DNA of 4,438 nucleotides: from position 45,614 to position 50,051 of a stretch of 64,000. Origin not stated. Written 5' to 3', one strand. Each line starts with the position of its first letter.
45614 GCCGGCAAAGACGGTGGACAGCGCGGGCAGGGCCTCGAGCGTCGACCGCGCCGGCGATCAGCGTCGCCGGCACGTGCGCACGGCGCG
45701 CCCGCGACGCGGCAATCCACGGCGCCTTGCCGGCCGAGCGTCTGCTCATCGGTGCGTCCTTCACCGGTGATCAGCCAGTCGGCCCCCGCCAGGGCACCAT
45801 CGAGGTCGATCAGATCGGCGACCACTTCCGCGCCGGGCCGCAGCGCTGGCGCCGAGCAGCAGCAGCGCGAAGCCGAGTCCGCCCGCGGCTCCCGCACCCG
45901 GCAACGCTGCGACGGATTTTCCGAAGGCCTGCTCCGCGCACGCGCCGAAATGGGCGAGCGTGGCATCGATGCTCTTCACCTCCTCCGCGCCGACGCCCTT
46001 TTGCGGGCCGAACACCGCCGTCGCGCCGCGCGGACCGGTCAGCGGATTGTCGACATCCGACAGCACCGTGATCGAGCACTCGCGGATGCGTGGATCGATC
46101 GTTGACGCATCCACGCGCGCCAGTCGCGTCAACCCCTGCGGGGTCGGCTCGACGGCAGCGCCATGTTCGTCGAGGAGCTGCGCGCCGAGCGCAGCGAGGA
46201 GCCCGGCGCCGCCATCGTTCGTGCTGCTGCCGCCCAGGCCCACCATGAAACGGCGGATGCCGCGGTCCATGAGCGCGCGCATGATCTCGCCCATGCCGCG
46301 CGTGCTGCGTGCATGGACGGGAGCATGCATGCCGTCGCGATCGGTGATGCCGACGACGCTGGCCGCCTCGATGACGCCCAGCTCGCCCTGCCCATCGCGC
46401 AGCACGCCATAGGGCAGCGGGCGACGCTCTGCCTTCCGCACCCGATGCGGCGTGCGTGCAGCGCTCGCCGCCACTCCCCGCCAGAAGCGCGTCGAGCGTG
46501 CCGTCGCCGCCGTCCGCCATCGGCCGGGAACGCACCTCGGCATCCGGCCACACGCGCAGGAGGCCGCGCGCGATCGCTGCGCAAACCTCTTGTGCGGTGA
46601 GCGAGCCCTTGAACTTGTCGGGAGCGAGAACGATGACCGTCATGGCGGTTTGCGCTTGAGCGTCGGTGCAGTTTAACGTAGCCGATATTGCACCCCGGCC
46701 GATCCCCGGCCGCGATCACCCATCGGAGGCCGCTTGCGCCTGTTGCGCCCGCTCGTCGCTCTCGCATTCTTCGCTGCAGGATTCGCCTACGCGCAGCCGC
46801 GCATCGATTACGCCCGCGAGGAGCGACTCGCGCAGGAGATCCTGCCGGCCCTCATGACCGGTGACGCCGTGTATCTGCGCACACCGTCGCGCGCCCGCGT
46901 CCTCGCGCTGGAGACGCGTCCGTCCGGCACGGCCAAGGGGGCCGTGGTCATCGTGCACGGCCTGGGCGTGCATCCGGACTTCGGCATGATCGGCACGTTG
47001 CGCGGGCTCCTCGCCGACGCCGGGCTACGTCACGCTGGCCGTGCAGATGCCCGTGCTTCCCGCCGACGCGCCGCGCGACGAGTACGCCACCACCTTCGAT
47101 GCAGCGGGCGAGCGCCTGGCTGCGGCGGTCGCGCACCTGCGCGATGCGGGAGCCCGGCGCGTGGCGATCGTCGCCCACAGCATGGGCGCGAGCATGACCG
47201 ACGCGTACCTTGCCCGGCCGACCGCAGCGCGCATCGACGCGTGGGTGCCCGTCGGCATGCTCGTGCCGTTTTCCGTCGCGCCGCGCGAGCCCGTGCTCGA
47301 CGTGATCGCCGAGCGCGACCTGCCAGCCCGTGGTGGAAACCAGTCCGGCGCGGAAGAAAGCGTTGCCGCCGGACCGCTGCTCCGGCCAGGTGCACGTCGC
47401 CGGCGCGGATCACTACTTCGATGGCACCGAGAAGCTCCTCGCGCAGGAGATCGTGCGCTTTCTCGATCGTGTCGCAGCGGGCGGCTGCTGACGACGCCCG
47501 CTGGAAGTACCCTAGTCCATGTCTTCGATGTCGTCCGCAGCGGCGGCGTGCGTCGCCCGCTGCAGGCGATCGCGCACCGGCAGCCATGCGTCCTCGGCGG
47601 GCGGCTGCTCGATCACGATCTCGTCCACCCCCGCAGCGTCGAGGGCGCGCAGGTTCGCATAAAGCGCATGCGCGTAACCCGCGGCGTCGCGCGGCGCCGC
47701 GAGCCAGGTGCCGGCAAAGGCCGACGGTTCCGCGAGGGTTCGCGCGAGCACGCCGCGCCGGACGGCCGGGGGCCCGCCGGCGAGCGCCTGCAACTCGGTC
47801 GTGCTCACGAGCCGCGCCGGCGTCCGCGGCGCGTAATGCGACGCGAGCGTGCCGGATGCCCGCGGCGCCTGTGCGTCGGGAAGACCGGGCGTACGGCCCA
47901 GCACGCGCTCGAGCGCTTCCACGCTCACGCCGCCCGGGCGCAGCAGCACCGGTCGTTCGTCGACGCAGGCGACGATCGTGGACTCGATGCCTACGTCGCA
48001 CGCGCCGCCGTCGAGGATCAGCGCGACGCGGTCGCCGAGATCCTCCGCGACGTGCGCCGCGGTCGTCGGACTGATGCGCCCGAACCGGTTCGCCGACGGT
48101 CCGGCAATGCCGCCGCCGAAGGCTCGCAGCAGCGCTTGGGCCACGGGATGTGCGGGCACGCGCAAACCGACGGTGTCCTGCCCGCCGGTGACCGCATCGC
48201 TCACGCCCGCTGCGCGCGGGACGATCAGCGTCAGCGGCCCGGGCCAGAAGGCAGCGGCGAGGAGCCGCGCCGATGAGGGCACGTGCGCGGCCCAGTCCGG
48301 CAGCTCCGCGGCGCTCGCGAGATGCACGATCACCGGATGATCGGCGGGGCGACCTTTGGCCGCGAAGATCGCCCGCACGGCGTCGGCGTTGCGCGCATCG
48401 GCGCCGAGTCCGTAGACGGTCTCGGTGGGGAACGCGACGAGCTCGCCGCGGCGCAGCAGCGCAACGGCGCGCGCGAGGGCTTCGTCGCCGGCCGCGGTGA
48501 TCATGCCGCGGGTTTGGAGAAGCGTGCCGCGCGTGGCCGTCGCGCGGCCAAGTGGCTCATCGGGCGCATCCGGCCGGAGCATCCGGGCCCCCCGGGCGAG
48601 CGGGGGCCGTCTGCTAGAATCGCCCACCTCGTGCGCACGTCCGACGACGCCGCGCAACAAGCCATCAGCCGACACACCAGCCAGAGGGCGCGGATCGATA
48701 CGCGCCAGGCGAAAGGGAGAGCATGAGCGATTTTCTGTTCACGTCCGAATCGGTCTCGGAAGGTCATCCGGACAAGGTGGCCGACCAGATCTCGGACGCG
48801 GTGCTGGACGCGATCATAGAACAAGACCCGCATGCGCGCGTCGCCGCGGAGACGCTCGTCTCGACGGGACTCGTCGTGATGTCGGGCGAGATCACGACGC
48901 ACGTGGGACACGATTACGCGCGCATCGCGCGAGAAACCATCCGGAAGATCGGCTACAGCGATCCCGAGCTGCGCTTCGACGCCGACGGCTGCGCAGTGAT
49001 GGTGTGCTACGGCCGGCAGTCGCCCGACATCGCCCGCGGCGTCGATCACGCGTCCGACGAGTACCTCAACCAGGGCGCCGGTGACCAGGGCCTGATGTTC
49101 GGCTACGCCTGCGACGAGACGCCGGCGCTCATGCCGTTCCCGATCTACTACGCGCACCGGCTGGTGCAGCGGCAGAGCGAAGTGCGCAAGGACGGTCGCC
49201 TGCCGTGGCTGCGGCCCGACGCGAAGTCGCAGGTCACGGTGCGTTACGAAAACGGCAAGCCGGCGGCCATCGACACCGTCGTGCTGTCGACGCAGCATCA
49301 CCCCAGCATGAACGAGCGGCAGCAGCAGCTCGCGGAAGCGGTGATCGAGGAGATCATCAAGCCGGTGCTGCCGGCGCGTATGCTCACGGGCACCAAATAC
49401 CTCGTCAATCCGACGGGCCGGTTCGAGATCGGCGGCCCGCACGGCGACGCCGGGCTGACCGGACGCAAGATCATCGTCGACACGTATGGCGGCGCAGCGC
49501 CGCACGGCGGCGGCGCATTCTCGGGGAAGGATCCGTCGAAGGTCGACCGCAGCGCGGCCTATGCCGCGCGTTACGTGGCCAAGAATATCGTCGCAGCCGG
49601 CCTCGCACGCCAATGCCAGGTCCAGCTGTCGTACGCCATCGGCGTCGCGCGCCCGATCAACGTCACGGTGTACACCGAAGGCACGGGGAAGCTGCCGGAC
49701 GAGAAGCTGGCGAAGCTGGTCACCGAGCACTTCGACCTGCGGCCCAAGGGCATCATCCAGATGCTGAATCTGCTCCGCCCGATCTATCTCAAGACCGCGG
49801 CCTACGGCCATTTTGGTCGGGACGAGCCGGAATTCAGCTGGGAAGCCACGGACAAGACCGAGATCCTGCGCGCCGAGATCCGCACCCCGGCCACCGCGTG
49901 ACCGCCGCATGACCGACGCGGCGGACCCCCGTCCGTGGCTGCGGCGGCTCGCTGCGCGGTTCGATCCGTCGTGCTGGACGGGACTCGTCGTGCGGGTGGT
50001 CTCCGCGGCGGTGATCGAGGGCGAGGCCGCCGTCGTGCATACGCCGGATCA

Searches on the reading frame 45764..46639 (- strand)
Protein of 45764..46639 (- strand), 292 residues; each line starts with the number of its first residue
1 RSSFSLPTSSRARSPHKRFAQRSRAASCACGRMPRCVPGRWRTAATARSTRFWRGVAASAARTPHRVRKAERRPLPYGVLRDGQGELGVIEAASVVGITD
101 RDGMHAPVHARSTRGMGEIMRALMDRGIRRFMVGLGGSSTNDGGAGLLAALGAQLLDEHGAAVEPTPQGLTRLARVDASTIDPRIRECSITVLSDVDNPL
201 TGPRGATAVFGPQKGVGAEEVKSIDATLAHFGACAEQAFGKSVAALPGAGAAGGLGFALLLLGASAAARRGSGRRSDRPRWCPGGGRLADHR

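Call 29: search_protein_families(library=pfam, proteins=[window:45764-46639:-], max_evalue=0.001)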
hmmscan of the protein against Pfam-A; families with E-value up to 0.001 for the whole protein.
window:45764-46639:- (292 aa): 1 family
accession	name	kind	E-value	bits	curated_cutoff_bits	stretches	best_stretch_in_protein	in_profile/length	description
PF02595.20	Gly_kinase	-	5.6e-64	216.8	23.3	1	73-266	69-263/372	Glycerate kinase family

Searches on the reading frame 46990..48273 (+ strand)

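Call 29: search_protein_families(library=pfam, proteins=[window:46990-48273:+], max_evalue=0.001)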
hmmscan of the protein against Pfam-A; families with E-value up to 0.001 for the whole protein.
window:46990-48273:+ (428 aa): 1 family
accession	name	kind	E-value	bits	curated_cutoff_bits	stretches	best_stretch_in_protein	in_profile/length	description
PF12048.14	DUF3530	-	7.9e-05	22.6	29.8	1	38-91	177-230/310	Protein of unknown function (DUF3530)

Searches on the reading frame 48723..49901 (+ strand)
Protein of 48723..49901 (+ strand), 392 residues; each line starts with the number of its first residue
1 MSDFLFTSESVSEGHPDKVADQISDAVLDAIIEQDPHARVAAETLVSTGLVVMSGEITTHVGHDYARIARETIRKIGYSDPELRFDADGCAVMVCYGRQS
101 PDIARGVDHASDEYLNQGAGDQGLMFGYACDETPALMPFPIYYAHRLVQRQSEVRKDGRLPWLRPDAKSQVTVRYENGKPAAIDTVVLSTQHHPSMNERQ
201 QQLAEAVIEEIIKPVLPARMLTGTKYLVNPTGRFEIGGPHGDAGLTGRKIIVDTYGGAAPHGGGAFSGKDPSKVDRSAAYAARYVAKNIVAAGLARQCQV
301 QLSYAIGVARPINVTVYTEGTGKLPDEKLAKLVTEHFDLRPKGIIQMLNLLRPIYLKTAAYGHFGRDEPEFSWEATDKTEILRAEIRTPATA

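Call 62: find_encoding_contigs(protein=window:48723-49901:+, flank=10000, max_places=4)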
Protein window:48723-49901:+ (392 aa): no gene with exactly this product is on record in the collection.
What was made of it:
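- Tried and rejected: An exact look-up of the window's MetK found nothing on record (call 62).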
